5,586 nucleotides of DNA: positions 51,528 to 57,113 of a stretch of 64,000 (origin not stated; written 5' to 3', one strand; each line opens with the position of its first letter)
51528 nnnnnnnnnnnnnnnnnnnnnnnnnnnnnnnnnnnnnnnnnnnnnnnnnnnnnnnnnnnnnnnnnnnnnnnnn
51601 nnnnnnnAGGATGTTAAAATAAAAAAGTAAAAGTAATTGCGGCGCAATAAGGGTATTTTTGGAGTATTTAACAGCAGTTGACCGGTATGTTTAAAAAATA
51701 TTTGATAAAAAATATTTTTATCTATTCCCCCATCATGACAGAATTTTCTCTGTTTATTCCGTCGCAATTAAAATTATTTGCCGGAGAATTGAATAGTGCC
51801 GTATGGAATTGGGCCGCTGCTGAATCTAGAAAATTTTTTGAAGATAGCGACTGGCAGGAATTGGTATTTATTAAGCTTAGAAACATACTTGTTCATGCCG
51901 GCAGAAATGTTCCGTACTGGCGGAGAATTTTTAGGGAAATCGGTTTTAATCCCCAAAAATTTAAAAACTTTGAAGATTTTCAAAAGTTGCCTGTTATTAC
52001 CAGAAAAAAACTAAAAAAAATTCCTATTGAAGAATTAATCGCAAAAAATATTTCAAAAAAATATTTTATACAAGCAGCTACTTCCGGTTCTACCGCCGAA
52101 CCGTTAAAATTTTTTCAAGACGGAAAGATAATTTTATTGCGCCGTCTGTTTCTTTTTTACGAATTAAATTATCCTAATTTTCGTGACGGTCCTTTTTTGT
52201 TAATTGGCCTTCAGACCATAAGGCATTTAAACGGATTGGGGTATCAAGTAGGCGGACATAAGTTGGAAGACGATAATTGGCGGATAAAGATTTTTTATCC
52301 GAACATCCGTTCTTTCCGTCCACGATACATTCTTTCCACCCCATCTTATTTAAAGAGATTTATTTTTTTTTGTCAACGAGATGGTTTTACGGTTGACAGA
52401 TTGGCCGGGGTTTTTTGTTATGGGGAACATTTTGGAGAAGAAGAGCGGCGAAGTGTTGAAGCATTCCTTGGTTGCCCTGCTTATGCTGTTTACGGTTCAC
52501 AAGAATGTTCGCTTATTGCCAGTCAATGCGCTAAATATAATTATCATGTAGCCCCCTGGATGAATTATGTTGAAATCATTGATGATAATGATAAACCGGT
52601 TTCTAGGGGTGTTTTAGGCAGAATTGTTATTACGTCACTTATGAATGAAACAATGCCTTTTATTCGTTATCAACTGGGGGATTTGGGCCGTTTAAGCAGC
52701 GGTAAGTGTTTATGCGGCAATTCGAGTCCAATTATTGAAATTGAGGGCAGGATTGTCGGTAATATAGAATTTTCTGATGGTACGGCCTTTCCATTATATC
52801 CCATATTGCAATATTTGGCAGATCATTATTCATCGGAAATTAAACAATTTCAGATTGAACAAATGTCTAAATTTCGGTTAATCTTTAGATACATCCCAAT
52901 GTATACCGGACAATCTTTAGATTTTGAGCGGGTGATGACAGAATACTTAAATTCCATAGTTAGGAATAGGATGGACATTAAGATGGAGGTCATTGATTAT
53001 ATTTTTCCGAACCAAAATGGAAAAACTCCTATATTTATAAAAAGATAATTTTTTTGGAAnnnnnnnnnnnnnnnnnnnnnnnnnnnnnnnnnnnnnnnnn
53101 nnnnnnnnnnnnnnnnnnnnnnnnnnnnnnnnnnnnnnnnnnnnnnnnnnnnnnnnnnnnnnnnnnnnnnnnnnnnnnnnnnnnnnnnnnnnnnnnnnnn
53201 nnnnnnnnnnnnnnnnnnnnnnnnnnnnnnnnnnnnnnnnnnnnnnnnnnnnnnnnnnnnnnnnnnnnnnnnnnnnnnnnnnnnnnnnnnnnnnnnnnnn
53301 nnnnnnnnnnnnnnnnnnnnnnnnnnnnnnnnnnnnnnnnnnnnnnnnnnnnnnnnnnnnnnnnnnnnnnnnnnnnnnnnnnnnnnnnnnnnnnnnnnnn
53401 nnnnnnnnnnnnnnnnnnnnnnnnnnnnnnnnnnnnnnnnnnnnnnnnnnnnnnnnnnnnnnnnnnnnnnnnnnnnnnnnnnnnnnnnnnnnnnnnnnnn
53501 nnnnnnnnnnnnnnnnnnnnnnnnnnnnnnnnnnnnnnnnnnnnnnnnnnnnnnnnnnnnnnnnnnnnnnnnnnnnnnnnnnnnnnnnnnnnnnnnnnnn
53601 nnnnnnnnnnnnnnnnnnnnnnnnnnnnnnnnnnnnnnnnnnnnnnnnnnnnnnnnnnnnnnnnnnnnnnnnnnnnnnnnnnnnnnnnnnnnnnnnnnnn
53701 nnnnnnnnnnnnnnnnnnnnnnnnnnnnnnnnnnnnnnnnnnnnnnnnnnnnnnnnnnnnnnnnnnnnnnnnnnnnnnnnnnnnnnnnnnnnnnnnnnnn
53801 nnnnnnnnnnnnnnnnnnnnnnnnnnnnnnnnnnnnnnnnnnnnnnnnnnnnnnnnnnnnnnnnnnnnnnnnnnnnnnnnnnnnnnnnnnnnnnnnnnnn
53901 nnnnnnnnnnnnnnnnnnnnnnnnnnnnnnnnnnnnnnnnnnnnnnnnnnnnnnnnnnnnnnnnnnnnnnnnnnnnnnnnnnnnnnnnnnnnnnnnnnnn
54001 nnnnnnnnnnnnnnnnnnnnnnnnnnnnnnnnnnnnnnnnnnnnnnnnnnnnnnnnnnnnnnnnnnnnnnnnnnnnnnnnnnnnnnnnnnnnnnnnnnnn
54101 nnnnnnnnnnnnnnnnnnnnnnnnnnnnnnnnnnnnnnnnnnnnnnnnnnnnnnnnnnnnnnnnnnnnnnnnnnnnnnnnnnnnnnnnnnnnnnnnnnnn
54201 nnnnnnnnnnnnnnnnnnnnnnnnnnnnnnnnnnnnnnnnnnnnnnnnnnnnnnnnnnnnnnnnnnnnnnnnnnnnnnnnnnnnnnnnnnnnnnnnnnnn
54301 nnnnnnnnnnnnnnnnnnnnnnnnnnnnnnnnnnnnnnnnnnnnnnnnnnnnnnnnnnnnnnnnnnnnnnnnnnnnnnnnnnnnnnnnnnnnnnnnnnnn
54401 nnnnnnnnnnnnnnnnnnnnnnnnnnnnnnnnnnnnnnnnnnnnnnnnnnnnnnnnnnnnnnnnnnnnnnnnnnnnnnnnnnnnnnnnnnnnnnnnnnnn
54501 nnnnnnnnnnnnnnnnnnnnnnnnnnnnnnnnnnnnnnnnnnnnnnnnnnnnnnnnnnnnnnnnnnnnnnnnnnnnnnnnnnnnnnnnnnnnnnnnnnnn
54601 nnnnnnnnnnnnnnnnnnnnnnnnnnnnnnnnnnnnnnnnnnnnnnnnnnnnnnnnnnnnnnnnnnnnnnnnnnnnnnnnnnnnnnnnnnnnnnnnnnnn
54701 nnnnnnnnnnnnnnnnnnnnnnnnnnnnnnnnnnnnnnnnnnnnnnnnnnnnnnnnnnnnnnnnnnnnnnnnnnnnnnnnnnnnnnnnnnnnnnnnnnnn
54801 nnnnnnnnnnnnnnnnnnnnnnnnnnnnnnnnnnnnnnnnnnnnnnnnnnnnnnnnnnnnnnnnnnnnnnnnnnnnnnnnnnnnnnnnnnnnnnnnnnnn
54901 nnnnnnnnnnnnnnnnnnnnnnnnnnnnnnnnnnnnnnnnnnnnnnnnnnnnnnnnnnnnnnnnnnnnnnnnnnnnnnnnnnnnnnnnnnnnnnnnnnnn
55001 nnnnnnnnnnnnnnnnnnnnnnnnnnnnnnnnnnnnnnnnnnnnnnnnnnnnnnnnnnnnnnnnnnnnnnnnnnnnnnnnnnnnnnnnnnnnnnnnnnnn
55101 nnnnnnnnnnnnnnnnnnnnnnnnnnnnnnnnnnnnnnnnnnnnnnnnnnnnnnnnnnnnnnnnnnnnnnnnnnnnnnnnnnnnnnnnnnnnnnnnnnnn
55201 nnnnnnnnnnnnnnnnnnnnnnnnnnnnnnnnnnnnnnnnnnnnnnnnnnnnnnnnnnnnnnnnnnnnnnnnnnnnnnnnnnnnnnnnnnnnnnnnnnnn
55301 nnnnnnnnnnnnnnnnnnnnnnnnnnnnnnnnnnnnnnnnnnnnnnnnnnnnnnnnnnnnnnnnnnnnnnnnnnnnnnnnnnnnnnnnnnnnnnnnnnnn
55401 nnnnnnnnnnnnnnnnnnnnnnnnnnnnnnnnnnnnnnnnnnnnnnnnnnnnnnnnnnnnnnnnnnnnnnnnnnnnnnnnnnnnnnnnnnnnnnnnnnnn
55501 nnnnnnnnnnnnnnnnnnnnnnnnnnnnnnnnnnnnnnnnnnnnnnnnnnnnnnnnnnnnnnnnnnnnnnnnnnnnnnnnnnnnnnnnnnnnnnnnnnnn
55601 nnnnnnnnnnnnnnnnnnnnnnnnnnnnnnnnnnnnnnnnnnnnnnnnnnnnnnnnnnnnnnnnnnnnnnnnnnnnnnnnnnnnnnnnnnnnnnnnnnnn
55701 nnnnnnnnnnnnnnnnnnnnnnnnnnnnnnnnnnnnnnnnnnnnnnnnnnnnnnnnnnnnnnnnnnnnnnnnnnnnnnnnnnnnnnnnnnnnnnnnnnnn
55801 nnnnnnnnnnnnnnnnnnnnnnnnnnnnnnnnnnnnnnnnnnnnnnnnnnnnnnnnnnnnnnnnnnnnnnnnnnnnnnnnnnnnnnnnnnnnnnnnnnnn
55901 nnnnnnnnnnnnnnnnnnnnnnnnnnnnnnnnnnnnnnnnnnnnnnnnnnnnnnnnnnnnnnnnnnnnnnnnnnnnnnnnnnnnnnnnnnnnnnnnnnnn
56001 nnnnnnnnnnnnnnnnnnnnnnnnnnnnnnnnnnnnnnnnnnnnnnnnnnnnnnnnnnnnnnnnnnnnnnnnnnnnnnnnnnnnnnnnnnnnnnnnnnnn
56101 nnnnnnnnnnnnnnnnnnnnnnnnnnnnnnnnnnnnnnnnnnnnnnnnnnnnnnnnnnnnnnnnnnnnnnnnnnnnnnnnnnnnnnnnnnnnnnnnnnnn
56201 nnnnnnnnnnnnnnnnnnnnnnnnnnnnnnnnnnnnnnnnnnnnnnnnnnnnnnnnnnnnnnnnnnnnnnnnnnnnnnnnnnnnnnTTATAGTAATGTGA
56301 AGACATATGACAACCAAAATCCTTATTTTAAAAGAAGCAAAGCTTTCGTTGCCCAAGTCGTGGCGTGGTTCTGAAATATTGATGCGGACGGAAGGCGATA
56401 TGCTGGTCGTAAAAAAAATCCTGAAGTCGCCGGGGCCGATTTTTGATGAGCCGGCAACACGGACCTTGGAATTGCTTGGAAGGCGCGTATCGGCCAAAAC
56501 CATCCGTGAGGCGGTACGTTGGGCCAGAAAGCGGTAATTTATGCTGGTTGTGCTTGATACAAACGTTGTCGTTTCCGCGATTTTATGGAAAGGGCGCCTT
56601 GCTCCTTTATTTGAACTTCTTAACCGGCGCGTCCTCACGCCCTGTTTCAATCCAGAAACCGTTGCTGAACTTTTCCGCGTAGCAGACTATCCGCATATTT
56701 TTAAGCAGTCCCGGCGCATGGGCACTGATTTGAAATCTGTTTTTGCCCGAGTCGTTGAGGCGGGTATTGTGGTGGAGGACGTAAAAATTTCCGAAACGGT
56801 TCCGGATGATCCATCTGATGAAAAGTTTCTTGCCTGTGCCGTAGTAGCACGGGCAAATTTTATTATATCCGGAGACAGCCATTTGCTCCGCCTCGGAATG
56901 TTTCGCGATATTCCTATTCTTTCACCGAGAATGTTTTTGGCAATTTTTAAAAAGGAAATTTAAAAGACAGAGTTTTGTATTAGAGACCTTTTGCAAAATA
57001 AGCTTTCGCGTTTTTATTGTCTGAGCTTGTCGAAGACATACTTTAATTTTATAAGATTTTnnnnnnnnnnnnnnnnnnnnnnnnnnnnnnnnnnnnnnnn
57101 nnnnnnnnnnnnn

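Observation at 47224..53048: FabH-like condensing enzyme plus three tandem PaaK/CapK-like adenylating enzymes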

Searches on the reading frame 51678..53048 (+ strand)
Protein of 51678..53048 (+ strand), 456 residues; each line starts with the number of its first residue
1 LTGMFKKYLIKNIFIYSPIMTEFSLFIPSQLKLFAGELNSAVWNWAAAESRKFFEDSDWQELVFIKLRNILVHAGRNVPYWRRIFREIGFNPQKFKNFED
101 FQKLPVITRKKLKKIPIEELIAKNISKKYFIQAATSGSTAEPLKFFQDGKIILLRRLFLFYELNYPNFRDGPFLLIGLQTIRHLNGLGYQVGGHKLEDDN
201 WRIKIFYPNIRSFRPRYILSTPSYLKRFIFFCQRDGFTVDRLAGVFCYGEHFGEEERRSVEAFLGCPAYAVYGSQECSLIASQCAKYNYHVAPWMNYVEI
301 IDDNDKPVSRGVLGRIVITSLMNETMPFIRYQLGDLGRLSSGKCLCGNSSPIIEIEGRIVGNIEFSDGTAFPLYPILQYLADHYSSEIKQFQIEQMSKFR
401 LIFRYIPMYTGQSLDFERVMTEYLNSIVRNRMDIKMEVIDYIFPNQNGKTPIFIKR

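Call 4: search_protein_families(library=pfam, proteins=[window:51678-53048:+], max_evalue=0.01)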
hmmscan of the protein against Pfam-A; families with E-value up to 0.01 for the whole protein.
window:51678-53048:+ (456 aa): 1 family
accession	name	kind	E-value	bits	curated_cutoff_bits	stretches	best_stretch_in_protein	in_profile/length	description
PF00501.34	AMP-binding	-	3.2e-05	23.3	29.9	1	204-319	246-375/384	AMP-binding enzyme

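Call 5: search_protein_families(library=ncbifam, proteins=[window:51678-53048:+], max_evalue=0.01)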
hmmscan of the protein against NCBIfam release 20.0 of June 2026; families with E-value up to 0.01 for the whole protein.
window:51678-53048:+ (456 aa): 8 families
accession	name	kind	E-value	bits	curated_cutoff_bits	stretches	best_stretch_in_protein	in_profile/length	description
NF053551.1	FlxY_rubin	equivalog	4.7e-33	114.5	520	1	65-436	15-399/424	flexirubin biosynthesis putative acyl-CoA ligase FlxY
NF045666.1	DVU1553_fam_AMP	equivalog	7.1e-31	107.5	300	2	208-358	176-330/331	DVU_1553 family AMP-dependent CoA ligase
TIGR02155.1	PA_CoA_ligase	equivalog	7.8e-21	74.1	646.3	2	210-342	163-302/422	phenylacetate--CoA ligase PaaK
NF041878.1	paak_haloarch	equivalog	9.1e-20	70.6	700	2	218-349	176-314/427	phenylacetate--CoA ligase PaaK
NF041217.1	BagE_FevW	exception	2.7e-15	56.3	800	1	219-359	168-311/424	bagremycin/ferroverdin synthetase BagE/FevW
TIGR03335.1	F390_ftsA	equivalog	4.1e-14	52.1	458.7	2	246-349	210-319/445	coenzyme F390 synthetase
TIGR02304.1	aden_form_hyp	equivalog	0.0022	17.1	251.9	1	316-401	282-371/430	F390 synthetase-related protein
NF005859.1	PRK07788.1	exception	0.0026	16.3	875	1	240-334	332-428/560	long-chain-fatty-acid--CoA ligase FadD2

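Call 31: search_solved_structures(query=window:51678-53048:+, max_evalue=0.01)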
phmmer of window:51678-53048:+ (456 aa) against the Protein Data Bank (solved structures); distinct sequences matched with E-value up to 0.01: 8.
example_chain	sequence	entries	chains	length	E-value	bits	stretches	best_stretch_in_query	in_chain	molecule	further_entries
9s3l_A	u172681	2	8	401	4.6e-24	88.4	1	243-370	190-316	Phenylacetate-CoA ligase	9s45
4r1l_A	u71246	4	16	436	9e-21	77.5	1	58-360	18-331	Phenylacetate-coenzyme A ligase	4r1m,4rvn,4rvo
2y4o_A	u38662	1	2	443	2.5e-16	62.8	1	57-339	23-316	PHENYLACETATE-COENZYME A LIGASE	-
2y27_A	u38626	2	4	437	1.6e-15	60.2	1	64-343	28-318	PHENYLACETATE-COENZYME A LIGASE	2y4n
6wuq_A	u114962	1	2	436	4.3e-11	45.6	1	242-359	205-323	AjiA1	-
6siw_A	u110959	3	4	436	6.9e-11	44.9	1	242-359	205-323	PaaK-like ligase (AMP-dependent synthetase and ligase) | AMP-dependent synthetase and ligase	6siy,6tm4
6siw_B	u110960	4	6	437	6.9e-11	44.9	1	242-359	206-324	PaaK-like ligase (AMP-dependent synthetase and ligase) | AMP-dependent synthetase and ligase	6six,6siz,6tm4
6hdw_A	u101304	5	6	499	3.9e-07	32.6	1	60-145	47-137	2-hydroxyisobutyryl-CoA synthetase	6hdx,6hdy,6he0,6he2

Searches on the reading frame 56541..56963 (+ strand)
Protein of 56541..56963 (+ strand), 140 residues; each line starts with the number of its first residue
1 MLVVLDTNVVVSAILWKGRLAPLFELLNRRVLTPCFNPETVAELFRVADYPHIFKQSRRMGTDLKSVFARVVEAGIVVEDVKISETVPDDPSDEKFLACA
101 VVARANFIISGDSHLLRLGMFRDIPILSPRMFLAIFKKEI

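Call 7: search_protein_families(library=pfam, proteins=[window:56541-56963:+], max_evalue=0.001)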
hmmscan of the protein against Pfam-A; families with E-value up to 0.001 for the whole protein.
window:56541-56963:+ (140 aa): 3 families
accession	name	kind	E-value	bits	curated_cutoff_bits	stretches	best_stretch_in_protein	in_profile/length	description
PF13470.12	PIN_3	-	3.9e-17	63.6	27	1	3-113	2-114/115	PIN domain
PF01850.27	PIN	-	1.2e-05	26.3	23.6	1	3-118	1-117/120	PIN domain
PF10130.15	PIN_2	-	0.00074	20.2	22.4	0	4-120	1-120/133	PIN domain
